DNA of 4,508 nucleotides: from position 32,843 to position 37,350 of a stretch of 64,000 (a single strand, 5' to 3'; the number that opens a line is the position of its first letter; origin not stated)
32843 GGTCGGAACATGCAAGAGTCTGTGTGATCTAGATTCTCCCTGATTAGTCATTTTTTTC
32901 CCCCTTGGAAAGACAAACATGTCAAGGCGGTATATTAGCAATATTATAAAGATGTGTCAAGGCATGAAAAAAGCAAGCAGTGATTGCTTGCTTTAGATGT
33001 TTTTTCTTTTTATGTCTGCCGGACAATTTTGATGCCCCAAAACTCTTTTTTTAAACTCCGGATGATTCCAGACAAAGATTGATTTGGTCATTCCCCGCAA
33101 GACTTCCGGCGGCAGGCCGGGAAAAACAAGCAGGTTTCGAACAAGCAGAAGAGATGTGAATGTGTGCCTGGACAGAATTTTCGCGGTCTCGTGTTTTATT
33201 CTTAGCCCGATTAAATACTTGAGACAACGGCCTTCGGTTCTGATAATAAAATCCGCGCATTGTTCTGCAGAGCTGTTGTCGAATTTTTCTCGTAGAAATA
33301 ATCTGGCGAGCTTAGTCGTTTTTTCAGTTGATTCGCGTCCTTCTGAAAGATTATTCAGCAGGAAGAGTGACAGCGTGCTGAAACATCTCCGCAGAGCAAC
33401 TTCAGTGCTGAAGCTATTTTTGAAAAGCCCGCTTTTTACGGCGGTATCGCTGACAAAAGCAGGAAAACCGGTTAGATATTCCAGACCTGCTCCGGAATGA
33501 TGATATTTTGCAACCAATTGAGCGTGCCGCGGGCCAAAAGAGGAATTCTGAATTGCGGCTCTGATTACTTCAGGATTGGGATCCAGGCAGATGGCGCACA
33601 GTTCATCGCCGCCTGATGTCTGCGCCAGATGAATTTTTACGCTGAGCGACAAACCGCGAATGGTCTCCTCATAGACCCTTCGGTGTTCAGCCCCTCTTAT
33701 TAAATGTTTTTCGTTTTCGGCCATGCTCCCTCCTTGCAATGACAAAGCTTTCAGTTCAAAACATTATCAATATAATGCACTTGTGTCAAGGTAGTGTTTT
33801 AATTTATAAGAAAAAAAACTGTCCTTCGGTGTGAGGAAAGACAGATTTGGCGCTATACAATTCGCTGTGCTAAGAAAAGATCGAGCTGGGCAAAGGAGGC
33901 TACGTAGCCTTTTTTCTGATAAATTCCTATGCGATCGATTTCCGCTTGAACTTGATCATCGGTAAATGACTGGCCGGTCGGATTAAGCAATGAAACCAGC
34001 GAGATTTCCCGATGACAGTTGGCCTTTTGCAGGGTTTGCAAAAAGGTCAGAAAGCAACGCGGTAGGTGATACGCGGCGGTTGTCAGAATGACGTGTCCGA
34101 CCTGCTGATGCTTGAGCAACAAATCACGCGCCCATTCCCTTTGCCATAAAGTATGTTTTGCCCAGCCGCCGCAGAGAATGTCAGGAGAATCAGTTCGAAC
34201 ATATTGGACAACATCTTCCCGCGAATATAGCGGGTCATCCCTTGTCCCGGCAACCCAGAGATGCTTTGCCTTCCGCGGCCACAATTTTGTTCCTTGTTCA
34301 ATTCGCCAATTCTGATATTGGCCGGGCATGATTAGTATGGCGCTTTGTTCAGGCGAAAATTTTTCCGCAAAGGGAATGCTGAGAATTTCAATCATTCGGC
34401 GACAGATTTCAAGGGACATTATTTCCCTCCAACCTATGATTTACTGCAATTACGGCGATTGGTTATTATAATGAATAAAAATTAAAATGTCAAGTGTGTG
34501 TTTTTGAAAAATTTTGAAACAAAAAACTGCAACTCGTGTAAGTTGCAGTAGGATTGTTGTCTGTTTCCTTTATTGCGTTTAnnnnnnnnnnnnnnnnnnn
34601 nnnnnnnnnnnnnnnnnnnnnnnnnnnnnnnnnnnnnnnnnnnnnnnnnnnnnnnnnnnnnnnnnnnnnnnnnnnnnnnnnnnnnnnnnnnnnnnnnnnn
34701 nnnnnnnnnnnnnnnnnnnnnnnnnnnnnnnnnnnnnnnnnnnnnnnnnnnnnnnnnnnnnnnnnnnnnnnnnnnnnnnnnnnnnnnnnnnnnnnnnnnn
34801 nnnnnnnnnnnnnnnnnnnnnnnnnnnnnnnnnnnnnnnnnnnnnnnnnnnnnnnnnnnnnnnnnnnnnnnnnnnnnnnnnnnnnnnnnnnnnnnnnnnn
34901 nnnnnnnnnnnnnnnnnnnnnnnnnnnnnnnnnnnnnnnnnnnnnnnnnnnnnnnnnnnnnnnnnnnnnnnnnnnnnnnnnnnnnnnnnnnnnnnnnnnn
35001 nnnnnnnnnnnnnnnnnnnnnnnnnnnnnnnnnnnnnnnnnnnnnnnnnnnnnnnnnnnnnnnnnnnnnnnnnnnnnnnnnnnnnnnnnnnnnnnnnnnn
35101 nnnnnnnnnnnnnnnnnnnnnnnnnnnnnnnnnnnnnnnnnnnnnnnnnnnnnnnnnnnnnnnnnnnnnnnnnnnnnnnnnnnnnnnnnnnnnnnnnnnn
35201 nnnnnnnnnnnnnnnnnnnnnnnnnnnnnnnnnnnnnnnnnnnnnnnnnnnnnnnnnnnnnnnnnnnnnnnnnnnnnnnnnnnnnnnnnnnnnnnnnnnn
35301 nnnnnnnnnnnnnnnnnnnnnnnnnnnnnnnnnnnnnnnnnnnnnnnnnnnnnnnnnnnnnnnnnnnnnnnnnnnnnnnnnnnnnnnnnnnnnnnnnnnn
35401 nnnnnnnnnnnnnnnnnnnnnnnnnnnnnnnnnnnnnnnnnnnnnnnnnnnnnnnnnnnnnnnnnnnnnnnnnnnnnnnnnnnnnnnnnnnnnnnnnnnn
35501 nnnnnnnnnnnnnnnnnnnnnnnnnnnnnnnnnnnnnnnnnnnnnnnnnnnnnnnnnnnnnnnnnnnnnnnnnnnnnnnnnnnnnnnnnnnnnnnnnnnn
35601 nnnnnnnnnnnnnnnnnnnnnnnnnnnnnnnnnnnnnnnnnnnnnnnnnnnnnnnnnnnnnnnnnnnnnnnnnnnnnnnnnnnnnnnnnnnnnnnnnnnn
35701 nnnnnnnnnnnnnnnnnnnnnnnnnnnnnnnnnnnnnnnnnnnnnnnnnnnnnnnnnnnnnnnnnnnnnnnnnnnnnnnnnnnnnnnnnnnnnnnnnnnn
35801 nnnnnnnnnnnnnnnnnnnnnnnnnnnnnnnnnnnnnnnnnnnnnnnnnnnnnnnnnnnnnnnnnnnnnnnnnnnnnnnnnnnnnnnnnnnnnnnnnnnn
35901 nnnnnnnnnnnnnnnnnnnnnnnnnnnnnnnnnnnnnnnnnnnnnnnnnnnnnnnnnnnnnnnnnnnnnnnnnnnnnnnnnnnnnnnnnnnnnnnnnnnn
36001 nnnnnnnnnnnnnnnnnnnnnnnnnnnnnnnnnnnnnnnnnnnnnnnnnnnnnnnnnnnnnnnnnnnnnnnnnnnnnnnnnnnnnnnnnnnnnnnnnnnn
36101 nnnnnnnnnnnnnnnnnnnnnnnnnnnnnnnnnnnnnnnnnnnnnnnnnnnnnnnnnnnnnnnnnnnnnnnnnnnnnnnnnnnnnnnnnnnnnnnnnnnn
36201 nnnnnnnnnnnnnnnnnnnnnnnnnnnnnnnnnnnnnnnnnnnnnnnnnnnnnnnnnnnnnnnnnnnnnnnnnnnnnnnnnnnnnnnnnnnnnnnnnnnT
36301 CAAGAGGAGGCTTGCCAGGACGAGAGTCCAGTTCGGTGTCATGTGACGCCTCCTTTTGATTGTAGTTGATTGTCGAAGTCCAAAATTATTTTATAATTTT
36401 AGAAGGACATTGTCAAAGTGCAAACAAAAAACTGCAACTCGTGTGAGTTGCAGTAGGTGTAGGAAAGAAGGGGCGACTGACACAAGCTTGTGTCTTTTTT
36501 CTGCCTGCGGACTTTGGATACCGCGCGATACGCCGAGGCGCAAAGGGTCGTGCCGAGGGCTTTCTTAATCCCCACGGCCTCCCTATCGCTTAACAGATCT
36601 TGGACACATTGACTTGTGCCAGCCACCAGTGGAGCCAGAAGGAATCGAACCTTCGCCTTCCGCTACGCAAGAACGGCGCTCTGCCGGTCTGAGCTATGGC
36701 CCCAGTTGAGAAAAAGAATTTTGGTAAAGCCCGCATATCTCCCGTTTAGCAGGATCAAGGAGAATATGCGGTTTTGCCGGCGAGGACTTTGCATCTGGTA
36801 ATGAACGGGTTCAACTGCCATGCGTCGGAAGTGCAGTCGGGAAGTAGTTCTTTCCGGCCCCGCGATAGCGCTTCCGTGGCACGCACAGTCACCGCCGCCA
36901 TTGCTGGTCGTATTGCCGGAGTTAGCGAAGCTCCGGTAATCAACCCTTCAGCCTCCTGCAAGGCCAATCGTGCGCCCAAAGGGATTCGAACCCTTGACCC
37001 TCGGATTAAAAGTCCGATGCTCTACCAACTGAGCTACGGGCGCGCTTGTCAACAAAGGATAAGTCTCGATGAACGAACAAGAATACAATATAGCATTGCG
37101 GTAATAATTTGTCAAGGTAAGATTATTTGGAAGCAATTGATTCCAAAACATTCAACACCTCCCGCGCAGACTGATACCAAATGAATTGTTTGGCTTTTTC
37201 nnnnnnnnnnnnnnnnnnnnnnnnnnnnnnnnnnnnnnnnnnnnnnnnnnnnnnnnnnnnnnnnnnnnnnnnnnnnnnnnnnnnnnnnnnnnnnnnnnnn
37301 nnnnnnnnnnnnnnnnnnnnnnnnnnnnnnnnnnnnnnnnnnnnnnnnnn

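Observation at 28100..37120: GC-rich genomic island abutting a tRNA-Lys/tRNA-Ala operon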

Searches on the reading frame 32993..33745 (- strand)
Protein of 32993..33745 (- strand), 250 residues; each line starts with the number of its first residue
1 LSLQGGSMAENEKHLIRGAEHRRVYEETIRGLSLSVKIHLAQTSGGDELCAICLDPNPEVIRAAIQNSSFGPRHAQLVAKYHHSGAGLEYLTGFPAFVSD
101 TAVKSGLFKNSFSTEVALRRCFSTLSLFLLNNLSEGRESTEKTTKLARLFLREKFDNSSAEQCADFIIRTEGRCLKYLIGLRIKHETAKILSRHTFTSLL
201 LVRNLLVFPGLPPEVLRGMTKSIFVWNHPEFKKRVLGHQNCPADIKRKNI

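Call 5: search_protein_families(library=pfam, proteins=[window:32993-33745:-], max_evalue=0.01)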
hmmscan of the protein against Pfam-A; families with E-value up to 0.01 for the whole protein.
window:32993-33745:- (250 aa): 0 families

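Call 6: search_protein_families(library=ncbifam, proteins=[window:32993-33745:-], max_evalue=0.01)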
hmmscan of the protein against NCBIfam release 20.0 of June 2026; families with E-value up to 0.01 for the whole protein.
window:32993-33745:- (250 aa): 0 families

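Call 72: search_protein_representatives(protein=window:32993-33745:-)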
Query: 250 residues. Proteins with E-value up to 0.001 (for the whole library): 240; up to 1e-10: 201; up to 1e-30: 81. The best 150 are listed.
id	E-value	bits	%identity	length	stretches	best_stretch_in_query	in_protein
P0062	2.4e-63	229.7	48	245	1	18-248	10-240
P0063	5.2e-53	195.9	45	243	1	19-247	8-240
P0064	5.6e-45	169.6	40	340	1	21-247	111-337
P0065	8.1e-44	165.8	38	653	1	17-249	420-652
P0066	1.4e-42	161.8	41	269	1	15-215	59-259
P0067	1.8e-42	161.4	37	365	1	18-247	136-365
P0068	8.5e-42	159.2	36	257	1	18-247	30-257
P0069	1.4e-41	158.5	36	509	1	19-246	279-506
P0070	5.8e-41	156.5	36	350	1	19-247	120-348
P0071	7.5e-41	156.1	37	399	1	18-248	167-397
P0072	7.5e-41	156.1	39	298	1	19-247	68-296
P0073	3.5e-40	153.9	43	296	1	17-208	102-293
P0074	1.0e-39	152.4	38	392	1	18-245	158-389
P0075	4.0e-39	150.5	35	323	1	20-247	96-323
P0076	6.5e-39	149.8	37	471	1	7-247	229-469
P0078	1.0e-38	149.1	36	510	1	4-247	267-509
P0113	3.3e-33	131.1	35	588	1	25-248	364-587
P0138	5.3e-31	123.9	39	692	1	31-238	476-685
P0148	2.6e-30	121.6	33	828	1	25-247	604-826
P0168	3.8e-28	114.5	30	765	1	17-248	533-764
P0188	7.4e-27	110.3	34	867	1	36-247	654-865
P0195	3.5e-26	108.1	32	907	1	24-247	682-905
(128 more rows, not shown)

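Call 73: search_protein_families(library=pfam, proteins=[P0065, P0069, P0078, P0113, P0138, P0148, P0168, P0188, P0195, P0064], max_evalue=0.001)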
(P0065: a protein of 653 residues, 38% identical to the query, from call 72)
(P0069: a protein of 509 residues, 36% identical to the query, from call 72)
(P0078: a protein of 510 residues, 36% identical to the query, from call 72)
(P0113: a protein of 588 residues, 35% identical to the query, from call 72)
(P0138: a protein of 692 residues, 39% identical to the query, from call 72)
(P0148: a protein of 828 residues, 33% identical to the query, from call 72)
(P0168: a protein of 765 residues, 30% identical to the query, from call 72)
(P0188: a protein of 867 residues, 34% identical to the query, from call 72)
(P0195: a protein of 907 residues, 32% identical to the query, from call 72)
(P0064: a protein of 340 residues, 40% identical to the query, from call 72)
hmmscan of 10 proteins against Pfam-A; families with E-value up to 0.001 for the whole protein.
P0065 (653 aa): 2 families
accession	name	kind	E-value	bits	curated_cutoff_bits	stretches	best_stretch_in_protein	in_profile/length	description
PF05175.20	MTS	-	1.5e-09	38.1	23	1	179-262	27-108/170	Methyltransferase small domain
PF08242.18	Methyltransf_12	-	0.00038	21.6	30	0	188-259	1-72/98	Methyltransferase domain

P0069 (509 aa): 0 families

P0078 (510 aa): 0 families

P0113 (588 aa): 0 families

P0138 (692 aa): 0 families

P0148 (828 aa): 0 families

P0168 (765 aa): 0 families

P0188 (867 aa): 0 families

P0195 (907 aa): 0 families

P0064 (340 aa): 0 families

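Call 74: search_protein_families(library=pfam, proteins=[window:32993-33745:-], max_evalue=10)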
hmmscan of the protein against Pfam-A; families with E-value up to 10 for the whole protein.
window:32993-33745:- (250 aa): 0 families

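Call 100: search_protein_families(library=padloc, proteins=[window:32993-33745:-], max_evalue=0.001)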
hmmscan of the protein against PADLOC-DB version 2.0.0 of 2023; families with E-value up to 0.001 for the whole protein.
window:32993-33745:- (250 aa): 0 families

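Call 101: search_protein_families(library=phrogs, proteins=[window:32993-33745:-], max_evalue=0.001)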
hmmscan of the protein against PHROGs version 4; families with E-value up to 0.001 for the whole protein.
window:32993-33745:- (250 aa): 0 families

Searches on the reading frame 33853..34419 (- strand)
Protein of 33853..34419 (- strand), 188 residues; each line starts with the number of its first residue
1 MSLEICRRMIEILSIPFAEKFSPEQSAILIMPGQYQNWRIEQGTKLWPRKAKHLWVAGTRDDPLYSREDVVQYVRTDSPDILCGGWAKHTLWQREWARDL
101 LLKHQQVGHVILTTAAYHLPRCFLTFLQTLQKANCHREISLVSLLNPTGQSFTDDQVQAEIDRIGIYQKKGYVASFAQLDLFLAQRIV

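Call 5: search_protein_families(library=pfam, proteins=[window:33853-34419:-], max_evalue=0.01)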
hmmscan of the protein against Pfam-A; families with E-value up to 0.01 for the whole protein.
window:33853-34419:- (188 aa): 1 family
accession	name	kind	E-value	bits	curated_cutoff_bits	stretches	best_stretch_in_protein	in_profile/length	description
PF02698.23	DUF218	-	7.8e-06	26.3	27.6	1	29-129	4-103/133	DUF218 domain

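Call 6: search_protein_families(library=ncbifam, proteins=[window:33853-34419:-], max_evalue=0.01)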
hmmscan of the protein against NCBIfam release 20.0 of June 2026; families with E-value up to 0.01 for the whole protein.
window:33853-34419:- (188 aa): 0 families

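Call 64: find_homologous_proteins(query=window:33853-34419:-)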
Query window:33853-34419:- (188 aa): 3 proteins with E <= 0.001 among 61 candidates.
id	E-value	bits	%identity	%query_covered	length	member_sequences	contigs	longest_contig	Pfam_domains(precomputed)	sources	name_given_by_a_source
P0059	9.6e-125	431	100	100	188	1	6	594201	PF02698.24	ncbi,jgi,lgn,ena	-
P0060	1.5e-40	157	45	88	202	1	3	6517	-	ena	-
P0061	6.9e-37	145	42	97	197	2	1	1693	-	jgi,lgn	-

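Call 87: find_encoding_contigs(protein=P0060, flank=6000, max_places=2)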
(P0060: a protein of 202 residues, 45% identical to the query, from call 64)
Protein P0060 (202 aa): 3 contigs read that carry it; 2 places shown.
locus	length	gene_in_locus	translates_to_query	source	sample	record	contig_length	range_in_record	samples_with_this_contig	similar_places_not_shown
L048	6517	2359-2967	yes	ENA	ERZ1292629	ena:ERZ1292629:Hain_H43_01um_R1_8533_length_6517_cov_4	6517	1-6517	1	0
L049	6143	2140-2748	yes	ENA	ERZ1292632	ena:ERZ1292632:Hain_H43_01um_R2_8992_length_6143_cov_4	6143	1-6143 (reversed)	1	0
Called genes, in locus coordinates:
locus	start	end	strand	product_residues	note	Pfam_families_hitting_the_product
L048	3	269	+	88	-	?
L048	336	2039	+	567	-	PF02310:B12-binding, PF04055:Radical_SAM, PF00515:TPR_1 (faint), PF07719:TPR_2 (faint)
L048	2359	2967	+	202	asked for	-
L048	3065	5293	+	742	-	PF01041:DegT_DnrJ_EryC1, PF00155:Aminotran_1_2, PF01212:Beta_elim_lyase, PF01073:3Beta_HSD, PF01370:Epimerase, PF02719:Polysacc_synt_2, PF04321:RmlD_sub_bind, PF13460:NAD_binding_10, +4 more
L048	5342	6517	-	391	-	?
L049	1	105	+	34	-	?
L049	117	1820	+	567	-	PF02310:B12-binding, PF04055:Radical_SAM, PF00515:TPR_1 (faint), PF07719:TPR_2 (faint)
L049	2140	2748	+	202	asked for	-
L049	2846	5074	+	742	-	PF01041:DegT_DnrJ_EryC1, PF00155:Aminotran_1_2, PF01212:Beta_elim_lyase, PF01073:3Beta_HSD, PF01370:Epimerase, PF02719:Polysacc_synt_2, PF04321:RmlD_sub_bind, PF13460:NAD_binding_10, +4 more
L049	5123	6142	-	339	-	?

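Call 89: search_protein_families(library=ncbifam, proteins=[L048:336-2039:+, L048:3065-5293:+], max_evalue=0.00001)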
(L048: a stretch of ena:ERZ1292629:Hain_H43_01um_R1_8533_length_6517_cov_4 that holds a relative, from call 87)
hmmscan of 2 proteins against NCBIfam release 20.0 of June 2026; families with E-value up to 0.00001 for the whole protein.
L048:336-2039:+ (567 aa): 27 families (the best 25 are shown)
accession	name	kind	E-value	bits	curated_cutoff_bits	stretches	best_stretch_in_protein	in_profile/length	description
NF038361.1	rSAM_Sden_1168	equivalog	5.4e-52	177.1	575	1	63-501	85-528/560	Sden_1168 family B12-binding radical SAM P-methyltransferase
NF050148.1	rSAM_ApyD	equivalog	3.5e-39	134.7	750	1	59-412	21-364/645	RiPP biosynthesis radical SAM protein ApyD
TIGR02026.1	BchE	equivalog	6.8e-36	124.2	481.35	1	118-450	61-402/497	magnesium-protoporphyrin IX monomethyl ester anaerobic oxidative cyclase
TIGR03471.1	HpnJ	equivalog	5.2e-32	111.3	577.6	1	131-487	76-438/472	hopanoid biosynthesis associated radical SAM protein HpnJ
TIGR03975.1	rSAM_ocin_1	subfamily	1.9e-31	109.3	281.85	1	109-414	116-430/606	RiPP maturation radical SAM C-methyltransferase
TIGR04072.2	rSAM_ladder_B12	equivalog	3.6e-30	105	360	1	135-445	84-381/443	lipid biosynthesis B12-binding/radical SAM protein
TIGR04367.1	HpnR_B12_rSAM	equivalog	1.9e-29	102.6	650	1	118-413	58-351/490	hopanoid C-3 methylase HpnR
TIGR04014.1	B12_SAM_MJ_0865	equivalog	1e-28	100.3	360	1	126-438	44-360/434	methyl-coenzyme M reductase glutamine C-methyltransferase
TIGR04013.1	B12_SAM_MJ_1487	hypoth_equivalog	1.6e-28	99.7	251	1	121-431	44-352/382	TIGR04013 family B12-binding domain/radical SAM domain-containing protein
TIGR04479.1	bcpD_PhpK_rSAM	subfamily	6.2e-28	97.4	600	1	118-415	108-410/504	PhpK family radical SAM P-methyltransferase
NF033712.0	B12_rSAM_KedN5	subfamily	7.4e-26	90.5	700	1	119-404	61-360/624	KedN5 family methylcobalamin-dependent radical SAM C-methyltransferase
NF040542.1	rSAM_RCCLKC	equivalog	4.8e-22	78.7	450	1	105-416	33-352/423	arsinothricin biosynthesis radical SAM protein ArsL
NF033070.1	rSAM_AprD4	equivalog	2.2e-19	69.7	500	1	173-449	126-403/456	AprD4 family radical SAM diol-dehydratase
TIGR01579.1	MiaB-like-C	equivalog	4e-17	62.6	357.05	1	132-423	47-327/416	tRNA (N(6)-L-threonylcarbamoyladenosine(37)-C(2))-methylthiotransferase MtaB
TIGR04385.1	B12_rSAM_cofa1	equivalog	8.3e-16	58.2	450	1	63-414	20-364/438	B12 lower ligand biosynthesis radical SAM protein BzaD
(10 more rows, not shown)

L048:3065-5293:+ (742 aa): 31 families (the best 25 are shown)
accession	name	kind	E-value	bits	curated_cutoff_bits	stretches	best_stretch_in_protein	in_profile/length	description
TIGR03589.1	PseB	equivalog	7.7e-96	320.8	407.75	1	405-732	2-321/324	UDP-N-acetylglucosamine 4,6-dehydratase (inverting)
TIGR03588.1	PseC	equivalog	1.2e-83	281.1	423.5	1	12-376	8-379/380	UDP-4-amino-4,6-dideoxy-N-acetyl-beta-L-altrosamine transaminase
TIGR04130.1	FnlA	equivalog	1.9e-74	250.6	730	1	405-739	2-329/337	UDP-N-acetylglucosamine 4,6-dehydratase/5-epimerase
TIGR04181.1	NHT_00031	hypoth_equivalog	9.5e-71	238.5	420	1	16-356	11-357/359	LegC family aminotransferase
NF008687.0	PRK11706.1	equivalog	8.5e-69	232.1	375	1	6-377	2-374/375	dTDP-4-amino-4,6-dideoxygalactose transaminase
NF008658.2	PRK11658.1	equivalog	2e-63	214.3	631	1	12-377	11-377/379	UDP-4-amino-4-deoxy-L-arabinose aminotransferase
TIGR04427.1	PLP_DesI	equivalog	3.1e-56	191.2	650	1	32-370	49-376/390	dTDP-4-dehydro-6-deoxyglucose aminotransferase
TIGR02379.1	ECA_wecE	subfamily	5.3e-54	183.4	434.85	1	16-377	12-375/376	dTDP-4-amino-4,6-dideoxy-D-glucose transaminase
NF011936.0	PRK15407.1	equivalog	8.6e-50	169.7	423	2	29-214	59-252/440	lipopolysaccharide biosynthesis protein RfbH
TIGR04180.1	EDH_00030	hypoth_equivalog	3.2e-19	69.1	475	1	410-532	1-125/297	NAD-dependent 4,6-dehydratase LegB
TIGR01179.1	galE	equivalog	2e-17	63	262.3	1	410-575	2-180/332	UDP-glucose 4-epimerase GalE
TIGR03466.1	HpnA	hypoth_equivalog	1.3e-15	57.2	367.65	1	410-530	3-115/327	hopanoid-associated sugar epimerase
TIGR01181.1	dTDP_gluc_dehyt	equivalog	2.5e-15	56.4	365.1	1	410-537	2-134/321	dTDP-glucose 4,6-dehydratase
TIGR02622.1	CDP_4_6_dhtase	equivalog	5.9e-13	48.7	278.45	1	405-533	2-134/352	CDP-glucose 4,6-dehydratase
NF042422.1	oxyalk_red_OleD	equivalog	1.7e-12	47.4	580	1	410-534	3-116/329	2-alkyl-3-oxoalkanoate reductase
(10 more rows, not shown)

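Call 100: search_protein_families(library=padloc, proteins=[window:33853-34419:-], max_evalue=0.001)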
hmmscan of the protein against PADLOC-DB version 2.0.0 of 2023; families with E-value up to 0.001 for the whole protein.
window:33853-34419:- (188 aa): 0 families

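Call 101: search_protein_families(library=phrogs, proteins=[window:33853-34419:-], max_evalue=0.001)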
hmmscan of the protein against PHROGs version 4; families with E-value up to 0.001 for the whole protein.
window:33853-34419:- (188 aa): 0 families

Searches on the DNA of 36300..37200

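Call 61: search_rna_families(source=window, start=36300, end=37200, threshold=evalue, max_evalue=1)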
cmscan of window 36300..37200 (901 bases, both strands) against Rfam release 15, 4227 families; matches with E-value up to 1: 8.
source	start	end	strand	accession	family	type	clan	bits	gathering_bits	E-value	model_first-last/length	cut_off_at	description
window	36971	37043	-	RF00005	tRNA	Gene; tRNA;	CL00001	77.7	29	3.4e-17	1-71/71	no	tRNA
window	36630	36703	-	RF00005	tRNA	Gene; tRNA;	CL00001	61.2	29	1.1e-12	1-71/71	no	tRNA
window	36970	37043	+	RF04354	Plastid-ycf2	Cis-reg;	-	40.6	65.7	6.4e-07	1-75/75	no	Plastid-ycf2 5UTR RNA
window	36629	36703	+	RF04354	Plastid-ycf2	Cis-reg;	-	26.4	65.7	0.0049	1-75/75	no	Plastid-ycf2 5UTR RNA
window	36977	37009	+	RF04351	Plastid-psbl-rps4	Cis-reg;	-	17.8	68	0.83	1-53/53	no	Plastid-psbl-rps4 3UTR RNA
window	36561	36626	-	RF02147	MEG8_3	Gene; lncRNA;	-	16.4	40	0.19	1-66/66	no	Maternally expressed 8 exon 3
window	36353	36456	+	RF02503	Atu_C9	Gene; sRNA;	-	14.8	40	0.17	88-192/192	no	Rhizobiales sRNA Atu_C9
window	36306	36390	+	RF02171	RFPL3-AS1_1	Gene; lncRNA;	-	14.1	70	0.94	19-88/88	no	RFPL3 antisense RNA 1 conserved region 1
